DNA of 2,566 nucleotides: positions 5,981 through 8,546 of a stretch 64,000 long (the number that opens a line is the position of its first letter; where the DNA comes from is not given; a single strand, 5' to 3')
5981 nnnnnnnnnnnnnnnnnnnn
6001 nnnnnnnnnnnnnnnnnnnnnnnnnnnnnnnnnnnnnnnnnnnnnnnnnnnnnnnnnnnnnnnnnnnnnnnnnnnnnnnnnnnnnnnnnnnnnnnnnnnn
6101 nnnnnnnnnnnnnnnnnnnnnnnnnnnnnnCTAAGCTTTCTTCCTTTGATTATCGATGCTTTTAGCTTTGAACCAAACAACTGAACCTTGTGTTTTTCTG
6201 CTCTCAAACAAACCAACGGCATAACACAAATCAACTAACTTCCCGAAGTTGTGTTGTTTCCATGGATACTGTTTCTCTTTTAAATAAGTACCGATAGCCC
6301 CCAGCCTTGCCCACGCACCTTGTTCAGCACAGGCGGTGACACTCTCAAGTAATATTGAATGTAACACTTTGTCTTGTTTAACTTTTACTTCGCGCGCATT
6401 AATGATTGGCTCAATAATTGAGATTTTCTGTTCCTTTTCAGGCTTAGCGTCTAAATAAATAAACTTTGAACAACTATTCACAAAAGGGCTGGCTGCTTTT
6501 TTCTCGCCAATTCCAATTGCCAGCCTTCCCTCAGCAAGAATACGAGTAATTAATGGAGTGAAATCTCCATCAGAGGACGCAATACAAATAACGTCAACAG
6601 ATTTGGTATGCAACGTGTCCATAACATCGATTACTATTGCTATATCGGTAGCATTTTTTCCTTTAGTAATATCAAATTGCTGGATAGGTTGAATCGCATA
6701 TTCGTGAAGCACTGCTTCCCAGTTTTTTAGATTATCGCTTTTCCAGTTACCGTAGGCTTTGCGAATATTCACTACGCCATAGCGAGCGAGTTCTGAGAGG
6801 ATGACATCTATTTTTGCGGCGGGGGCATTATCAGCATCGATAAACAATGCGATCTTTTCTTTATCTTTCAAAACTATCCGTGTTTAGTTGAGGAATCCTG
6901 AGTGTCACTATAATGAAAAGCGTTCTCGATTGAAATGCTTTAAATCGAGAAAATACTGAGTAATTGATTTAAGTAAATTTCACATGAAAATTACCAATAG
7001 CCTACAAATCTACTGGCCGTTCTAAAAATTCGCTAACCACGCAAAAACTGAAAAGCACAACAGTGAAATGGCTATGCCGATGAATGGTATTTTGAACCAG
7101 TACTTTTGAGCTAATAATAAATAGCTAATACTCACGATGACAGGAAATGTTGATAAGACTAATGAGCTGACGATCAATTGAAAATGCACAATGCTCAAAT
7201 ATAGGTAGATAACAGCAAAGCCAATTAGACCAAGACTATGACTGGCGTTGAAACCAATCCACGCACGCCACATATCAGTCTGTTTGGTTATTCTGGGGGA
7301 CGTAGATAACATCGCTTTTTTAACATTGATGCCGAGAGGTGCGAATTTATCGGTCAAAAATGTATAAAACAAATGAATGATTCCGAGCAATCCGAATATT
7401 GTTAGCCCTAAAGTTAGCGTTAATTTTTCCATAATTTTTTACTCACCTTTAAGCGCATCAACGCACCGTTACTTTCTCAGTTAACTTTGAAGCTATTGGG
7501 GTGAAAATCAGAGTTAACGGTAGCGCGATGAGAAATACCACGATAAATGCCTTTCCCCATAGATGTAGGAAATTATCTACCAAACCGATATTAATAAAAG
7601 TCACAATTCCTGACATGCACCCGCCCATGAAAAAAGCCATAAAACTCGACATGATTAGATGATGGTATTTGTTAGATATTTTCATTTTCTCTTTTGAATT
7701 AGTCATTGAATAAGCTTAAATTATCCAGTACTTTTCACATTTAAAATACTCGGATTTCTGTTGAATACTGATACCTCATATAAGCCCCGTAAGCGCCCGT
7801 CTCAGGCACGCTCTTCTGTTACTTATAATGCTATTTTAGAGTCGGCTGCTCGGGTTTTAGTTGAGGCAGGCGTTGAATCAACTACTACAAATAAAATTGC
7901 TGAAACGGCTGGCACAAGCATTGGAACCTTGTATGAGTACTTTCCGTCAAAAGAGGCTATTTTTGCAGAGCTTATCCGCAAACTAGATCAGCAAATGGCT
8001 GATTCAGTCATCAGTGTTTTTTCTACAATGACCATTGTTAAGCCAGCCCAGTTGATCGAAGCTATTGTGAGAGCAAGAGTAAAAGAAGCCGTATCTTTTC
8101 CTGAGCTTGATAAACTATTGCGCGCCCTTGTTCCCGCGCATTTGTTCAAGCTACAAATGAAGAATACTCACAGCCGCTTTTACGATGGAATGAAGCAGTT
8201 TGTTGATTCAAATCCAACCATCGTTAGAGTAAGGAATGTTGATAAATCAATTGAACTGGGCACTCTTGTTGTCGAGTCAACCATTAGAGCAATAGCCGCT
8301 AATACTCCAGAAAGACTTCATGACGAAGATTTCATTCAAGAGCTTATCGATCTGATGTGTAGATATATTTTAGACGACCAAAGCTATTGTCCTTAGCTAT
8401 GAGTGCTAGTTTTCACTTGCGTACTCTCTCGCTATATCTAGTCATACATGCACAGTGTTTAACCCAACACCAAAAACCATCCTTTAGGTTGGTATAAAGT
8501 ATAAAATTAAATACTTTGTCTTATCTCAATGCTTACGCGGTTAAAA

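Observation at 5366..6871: NYN-LOTUS RNase-like protein plus membrane-anchored partner embedded in the Mrr/type I R-M operon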

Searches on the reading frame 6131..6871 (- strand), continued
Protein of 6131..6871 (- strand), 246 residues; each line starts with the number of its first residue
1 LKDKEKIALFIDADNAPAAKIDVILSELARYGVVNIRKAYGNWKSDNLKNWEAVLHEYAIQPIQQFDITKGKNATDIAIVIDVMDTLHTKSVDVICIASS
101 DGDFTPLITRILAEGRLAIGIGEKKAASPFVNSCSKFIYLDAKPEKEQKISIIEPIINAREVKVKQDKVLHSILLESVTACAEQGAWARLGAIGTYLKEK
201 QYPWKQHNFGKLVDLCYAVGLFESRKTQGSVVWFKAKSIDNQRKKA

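Call 81: find_encoding_contigs(protein=P0020, flank=6000, max_places=5)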
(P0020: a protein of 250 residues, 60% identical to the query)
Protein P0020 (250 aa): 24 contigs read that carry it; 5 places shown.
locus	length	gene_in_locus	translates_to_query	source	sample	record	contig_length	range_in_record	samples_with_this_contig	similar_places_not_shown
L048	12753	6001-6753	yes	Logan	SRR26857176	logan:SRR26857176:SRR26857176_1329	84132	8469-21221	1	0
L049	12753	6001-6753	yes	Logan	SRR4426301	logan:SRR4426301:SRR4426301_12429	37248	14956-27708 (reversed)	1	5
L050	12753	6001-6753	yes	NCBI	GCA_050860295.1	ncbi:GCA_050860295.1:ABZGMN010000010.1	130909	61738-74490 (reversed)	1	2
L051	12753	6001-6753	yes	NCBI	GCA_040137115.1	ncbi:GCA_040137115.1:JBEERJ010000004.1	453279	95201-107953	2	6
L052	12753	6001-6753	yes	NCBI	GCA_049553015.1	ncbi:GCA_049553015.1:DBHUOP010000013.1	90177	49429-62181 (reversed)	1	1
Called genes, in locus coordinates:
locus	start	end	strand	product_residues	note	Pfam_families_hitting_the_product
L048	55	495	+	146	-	-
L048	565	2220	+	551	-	PF06213:CobT, PF00092:VWA, PF11775:CobT_C (faint)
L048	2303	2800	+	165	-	PF04002:RadC, PF14464:Prok-JAB (weak)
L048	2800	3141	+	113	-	-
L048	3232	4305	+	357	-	PF08273:Zn_Ribbon_Prim, PF23639:DUF7146, PF13362:Toprim_3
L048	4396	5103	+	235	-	-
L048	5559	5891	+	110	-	PF00893:Multi_Drug_Res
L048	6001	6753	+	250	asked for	PF01936:NYN, PF12872:OST-HTH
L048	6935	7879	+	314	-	PF13728:TraF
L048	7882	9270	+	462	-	PF06122:TraH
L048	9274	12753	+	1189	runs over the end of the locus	PF07916:TraG_N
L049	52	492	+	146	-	-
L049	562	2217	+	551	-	PF06213:CobT, PF00092:VWA, PF11775:CobT_C (faint)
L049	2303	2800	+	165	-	PF04002:RadC, PF14464:Prok-JAB (weak)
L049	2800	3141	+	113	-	-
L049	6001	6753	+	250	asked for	PF01936:NYN, PF12872:OST-HTH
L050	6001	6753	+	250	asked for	PF01936:NYN, PF12872:OST-HTH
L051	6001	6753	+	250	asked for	PF01936:NYN, PF12872:OST-HTH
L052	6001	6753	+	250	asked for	PF01936:NYN, PF12872:OST-HTH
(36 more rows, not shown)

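Call 82: find_encoding_contigs(protein=P0109, flank=6000, max_places=5)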
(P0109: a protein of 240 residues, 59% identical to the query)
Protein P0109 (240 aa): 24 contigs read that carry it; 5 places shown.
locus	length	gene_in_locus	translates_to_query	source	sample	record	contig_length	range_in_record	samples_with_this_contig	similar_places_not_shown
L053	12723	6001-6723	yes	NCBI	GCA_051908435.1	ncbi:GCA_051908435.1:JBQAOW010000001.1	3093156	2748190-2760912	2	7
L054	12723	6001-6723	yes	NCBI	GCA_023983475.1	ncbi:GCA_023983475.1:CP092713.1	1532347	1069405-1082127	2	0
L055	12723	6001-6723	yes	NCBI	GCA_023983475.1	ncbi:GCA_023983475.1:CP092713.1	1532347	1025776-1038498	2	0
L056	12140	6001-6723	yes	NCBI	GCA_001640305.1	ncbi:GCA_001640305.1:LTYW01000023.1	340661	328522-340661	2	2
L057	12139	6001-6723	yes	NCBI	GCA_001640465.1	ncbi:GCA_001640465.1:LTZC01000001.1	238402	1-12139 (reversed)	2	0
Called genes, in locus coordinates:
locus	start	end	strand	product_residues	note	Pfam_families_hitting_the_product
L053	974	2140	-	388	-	PF17327:AHL_synthase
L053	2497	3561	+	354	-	PF01479:S4, PF00849:PseudoU_synth_2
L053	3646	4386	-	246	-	PF00106:adh_short, PF08659:KR, PF13561:adh_short_C2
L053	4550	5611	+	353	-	PF08496:Peptidase_S49_N, PF01343:Peptidase_S49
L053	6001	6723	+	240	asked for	PF01936:NYN, PF12872:OST-HTH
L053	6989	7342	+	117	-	-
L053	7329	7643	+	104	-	-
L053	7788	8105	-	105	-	PF01845:CcdB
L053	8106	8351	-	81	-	PF07362:CcdA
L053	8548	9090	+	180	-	PF13643:DUF4145 (weak)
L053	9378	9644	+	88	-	PF08980:DUF1883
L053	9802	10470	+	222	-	-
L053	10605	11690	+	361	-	PF14082:SduA_C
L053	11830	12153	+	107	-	-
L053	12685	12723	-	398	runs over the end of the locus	-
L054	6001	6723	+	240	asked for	PF01936:NYN, PF12872:OST-HTH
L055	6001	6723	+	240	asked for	PF01936:NYN, PF12872:OST-HTH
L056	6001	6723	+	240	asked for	PF01936:NYN, PF12872:OST-HTH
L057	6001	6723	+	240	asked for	PF01936:NYN, PF12872:OST-HTH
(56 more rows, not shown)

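Call 104: search_dna_similar(query=window:6131-6871:-, collection=plasmids, mode=protein, max_evalue=1e-20, max_rows=12)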
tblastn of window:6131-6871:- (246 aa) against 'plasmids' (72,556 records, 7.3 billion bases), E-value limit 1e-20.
Records with a match: 338; places in all: 344; records where one place covers at least 80% of the query: 317.
Best place of each record, by identity: <60% 338.
By first word of the organism name: Klebsiella 111; Rhizobium 69; Vibrio 34; Sinorhizobium 22; Agrobacterium 9; Enterobacter 9; Photobacterium 8; Ensifer 7; Citrobacter 6; Sphingomonas 5; and 35 more.
By predicted mobility (MOB-suite, as given by PLSDB): conjugative 159; non-mobilizable 147; mobilizable 32.
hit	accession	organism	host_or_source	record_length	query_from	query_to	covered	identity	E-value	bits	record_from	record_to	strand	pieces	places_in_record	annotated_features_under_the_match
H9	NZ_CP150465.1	Photobacterium damselae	Lateolabrax maculatus,cell culture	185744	1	244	99%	57.8%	1e-85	284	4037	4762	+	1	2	NYN domain-containing protein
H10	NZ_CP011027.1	Pseudoalteromonas arctica A 37-1-2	seawater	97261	1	246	100%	57.1%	2e-85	284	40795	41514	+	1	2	NYN domain-containing protein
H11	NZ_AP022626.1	Pseudoalteromonas sp. PS1M3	-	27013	1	237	96%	58.8%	3e-86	286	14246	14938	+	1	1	NYN domain-containing protein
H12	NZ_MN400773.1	Pseudoalteromonas translucida TAC125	-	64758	1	237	96%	58.8%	5e-86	285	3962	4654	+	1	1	NYN domain-containing protein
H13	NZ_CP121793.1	Aeromonas caviae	Homo sapiens,plasma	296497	1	245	100%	54.7%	2e-77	261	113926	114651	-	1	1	NYN domain-containing protein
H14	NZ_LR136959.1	Alteromonas sp. 76-1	-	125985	1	237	96%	55.9%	2e-80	269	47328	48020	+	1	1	NYN domain-containing protein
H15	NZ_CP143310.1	Methylophaga thalassica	cell culture,A deep sea sediment sample ...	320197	4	210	84%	52.2%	2e-67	232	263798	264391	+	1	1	NYN domain-containing protein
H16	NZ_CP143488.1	Pseudomonas silesiensis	single cell,landfill for plastics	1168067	6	229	91%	43.8%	4e-60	211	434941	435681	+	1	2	record has no annotation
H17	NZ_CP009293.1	Novosphingobium pentaromativorans US6-1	mud sediment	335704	6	223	89%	42.1%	3e-53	191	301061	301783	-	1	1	NYN domain-containing protein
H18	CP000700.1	Rhizorhabdus wittichii RW1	-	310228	5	223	89%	41.1%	8e-53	190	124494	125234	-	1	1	protein of unknown function DUF88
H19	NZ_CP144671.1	Sphingomonas sp. gentR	other,gentamicin working solution ...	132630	6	223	89%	41.1%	9e-49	178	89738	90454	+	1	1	NYN domain-containing protein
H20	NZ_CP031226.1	Pseudomonas amygdali pv. lachrymans str. M301315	-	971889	7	223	88%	40.6%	3e-49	180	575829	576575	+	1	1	NYN domain-containing protein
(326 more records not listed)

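Call 106: get_annotated_region(hit=H10, flank=6000)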
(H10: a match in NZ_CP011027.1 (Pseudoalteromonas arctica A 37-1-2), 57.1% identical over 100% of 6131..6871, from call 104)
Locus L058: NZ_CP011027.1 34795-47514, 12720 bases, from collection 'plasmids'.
description: Pseudoalteromonas arctica A 37-1-2 plasmid unnamed, complete sequence
organism: Pseudoalteromonas arctica A 37-1-2 (NCBI taxid 1117313)
taxonomy: Bacteria; Pseudomonadota; Gammaproteobacteria; Alteromonadales; Pseudoalteromonadaceae; Pseudoalteromonas; Pseudoalteromonas arctica; Pseudoalteromonas arctica A 37-1-2
host: -; source: seawater; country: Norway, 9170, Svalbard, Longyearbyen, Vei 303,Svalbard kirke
typing (MOB-suite, as given by PLSDB): mobilizable; replicon rep_cluster_537; relaxase MOBH
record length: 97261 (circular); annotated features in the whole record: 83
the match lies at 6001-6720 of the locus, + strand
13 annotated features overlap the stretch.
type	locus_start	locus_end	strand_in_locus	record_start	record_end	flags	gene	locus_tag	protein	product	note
CDS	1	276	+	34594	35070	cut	-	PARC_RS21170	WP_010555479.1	hypothetical protein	-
CDS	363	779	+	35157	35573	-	-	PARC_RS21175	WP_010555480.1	topoisomerase DNA-binding C4 zinc finger domain-containing protein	GO:0006265 - DNA topological change [Evidence IEA]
CDS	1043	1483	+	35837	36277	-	-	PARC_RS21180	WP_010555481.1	hypothetical protein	-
CDS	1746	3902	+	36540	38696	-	-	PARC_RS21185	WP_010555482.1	AAA family ATPase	-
CDS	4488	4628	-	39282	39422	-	-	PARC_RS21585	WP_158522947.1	hypothetical protein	-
CDS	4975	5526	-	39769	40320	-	-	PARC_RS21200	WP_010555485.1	cytochrome b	GO:0022904 - respiratory electron transport chain [Evidence IEA]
CDS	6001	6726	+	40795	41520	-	-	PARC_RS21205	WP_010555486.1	NYN domain-containing protein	-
CDS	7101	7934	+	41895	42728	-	-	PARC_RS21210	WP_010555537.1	tyrosine-type recombinase/integrase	GO:0015074 - DNA integration [Evidence IEA]; GO:0006310 - DNA recombination [Evidence IEA]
CDS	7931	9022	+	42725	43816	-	-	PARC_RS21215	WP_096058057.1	IS91 family transposase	-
CDS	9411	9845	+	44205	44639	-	-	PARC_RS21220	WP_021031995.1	hypothetical protein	-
CDS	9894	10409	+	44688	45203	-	-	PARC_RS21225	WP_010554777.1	hypothetical protein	-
CDS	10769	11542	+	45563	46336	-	-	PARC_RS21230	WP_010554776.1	GIY-YIG nuclease family protein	-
CDS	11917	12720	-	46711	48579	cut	-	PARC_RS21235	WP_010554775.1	hypothetical protein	-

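Call 107: get_annotated_region(hit=H14, flank=6000)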
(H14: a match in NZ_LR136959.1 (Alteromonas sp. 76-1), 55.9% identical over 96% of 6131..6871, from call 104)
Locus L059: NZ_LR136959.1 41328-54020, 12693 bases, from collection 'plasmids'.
description: Alteromonas sp. 76-1 plasmid pAlt76, complete sequence
organism: Alteromonas sp. 76-1 (NCBI taxid 2358187)
taxonomy: Bacteria; Pseudomonadota; Gammaproteobacteria; Alteromonadales; Alteromonadaceae; Alteromonas; Alteromonas sp. 76-1
host: -; source: -; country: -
typing (MOB-suite, as given by PLSDB): non-mobilizable
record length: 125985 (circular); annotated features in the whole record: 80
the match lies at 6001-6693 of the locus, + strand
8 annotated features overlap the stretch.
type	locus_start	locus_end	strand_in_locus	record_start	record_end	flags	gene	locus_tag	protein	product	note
CDS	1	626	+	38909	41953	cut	-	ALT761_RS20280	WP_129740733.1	sulfatase-like hydrolase/transferase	-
CDS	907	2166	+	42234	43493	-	-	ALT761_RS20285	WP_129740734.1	glycoside hydrolase family 88 protein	-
CDS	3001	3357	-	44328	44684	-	-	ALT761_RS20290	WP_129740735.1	hypothetical protein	-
CDS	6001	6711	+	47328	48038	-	-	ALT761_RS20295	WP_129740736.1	NYN domain-containing protein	-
CDS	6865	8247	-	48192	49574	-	-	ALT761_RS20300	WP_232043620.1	BNR-4 repeat-containing protein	-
CDS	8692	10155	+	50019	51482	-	-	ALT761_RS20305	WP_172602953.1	BNR-4 repeat-containing protein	-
CDS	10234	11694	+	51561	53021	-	-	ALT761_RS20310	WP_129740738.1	SEL1-like repeat protein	-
CDS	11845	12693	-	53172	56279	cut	-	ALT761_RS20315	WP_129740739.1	glycoside hydrolase family 2 TIM barrel-domain containing protein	GO:0005975 - carbohydrate metabolic process [Evidence IEA]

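Call 108: find_encoding_contigs(protein=P0003, flank=3000, max_places=3)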
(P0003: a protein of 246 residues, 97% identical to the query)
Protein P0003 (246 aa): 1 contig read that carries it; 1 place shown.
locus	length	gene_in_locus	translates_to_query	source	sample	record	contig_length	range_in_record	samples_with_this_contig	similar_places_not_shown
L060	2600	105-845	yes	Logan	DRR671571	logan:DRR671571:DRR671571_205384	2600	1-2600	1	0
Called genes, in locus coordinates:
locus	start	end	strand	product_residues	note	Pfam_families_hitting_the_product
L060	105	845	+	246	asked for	PF01936:NYN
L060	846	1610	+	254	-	-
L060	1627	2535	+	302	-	PF14338:Mrr_N, PF04471:Mrr_cat, PF22722:NA-iREase1, PF13156:Mrr_cat_2 (weak)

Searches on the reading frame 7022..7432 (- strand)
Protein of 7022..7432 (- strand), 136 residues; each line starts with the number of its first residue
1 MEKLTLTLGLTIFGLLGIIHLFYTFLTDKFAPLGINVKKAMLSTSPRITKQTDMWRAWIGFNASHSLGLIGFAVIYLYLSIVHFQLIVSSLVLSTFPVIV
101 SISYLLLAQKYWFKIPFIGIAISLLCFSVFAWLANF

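Call 5: search_protein_families(library=pfam, proteins=[window:7022-7432:-], max_evalue=0.01)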
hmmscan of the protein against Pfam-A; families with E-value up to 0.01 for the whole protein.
window:7022-7432:- (136 aa): 0 families

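Call 7: search_protein_families(library=ncbifam, proteins=[window:7022-7432:-], max_evalue=0.01)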
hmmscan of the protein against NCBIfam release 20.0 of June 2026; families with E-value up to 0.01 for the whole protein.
window:7022-7432:- (136 aa): 1 family
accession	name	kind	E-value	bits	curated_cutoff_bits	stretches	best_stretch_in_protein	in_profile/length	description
NF047765.1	LIC_13387_fam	subfamily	1.3e-29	102.5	33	1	5-131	2-130/131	LIC_13387 family protein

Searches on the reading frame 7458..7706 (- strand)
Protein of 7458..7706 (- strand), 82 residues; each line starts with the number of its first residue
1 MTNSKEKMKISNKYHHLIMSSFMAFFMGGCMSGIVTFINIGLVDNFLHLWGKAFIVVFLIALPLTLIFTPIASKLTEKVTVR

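Call 5: search_protein_families(library=pfam, proteins=[window:7458-7706:-], max_evalue=0.01)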
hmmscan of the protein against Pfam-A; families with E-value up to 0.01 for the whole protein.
window:7458-7706:- (82 aa): 1 family
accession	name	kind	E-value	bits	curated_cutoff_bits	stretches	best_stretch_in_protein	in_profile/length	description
PF11391.13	DUF2798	-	1.8e-16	60.4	23.5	1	22-79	2-59/59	Protein of unknown function (DUF2798)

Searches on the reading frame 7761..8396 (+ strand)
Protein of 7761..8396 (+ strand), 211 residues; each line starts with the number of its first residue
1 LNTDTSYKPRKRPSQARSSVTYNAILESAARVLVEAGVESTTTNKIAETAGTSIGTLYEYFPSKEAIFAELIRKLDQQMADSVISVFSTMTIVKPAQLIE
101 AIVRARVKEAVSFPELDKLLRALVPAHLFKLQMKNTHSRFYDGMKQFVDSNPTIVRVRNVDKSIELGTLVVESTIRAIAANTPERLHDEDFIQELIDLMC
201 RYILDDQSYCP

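Call 5: search_protein_families(library=pfam, proteins=[window:7761-8396:+], max_evalue=0.01)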
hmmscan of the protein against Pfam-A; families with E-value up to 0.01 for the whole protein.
window:7761-8396:+ (211 aa): 3 families
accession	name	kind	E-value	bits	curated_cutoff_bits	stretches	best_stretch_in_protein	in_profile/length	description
PF00440.29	TetR_N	-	4.8e-16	58.7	24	1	25-71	1-47/47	Bacterial regulatory proteins, tetR family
PF17918.6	TetR_C_15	-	0.00028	21.9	26.8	1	96-202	3-107/108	Tetracyclin repressor-like, C-terminal domain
PF13022.12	HTH_Tnp_1_2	-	0.0033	18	27.9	1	27-91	13-76/122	Helix-turn-helix of insertion element transposase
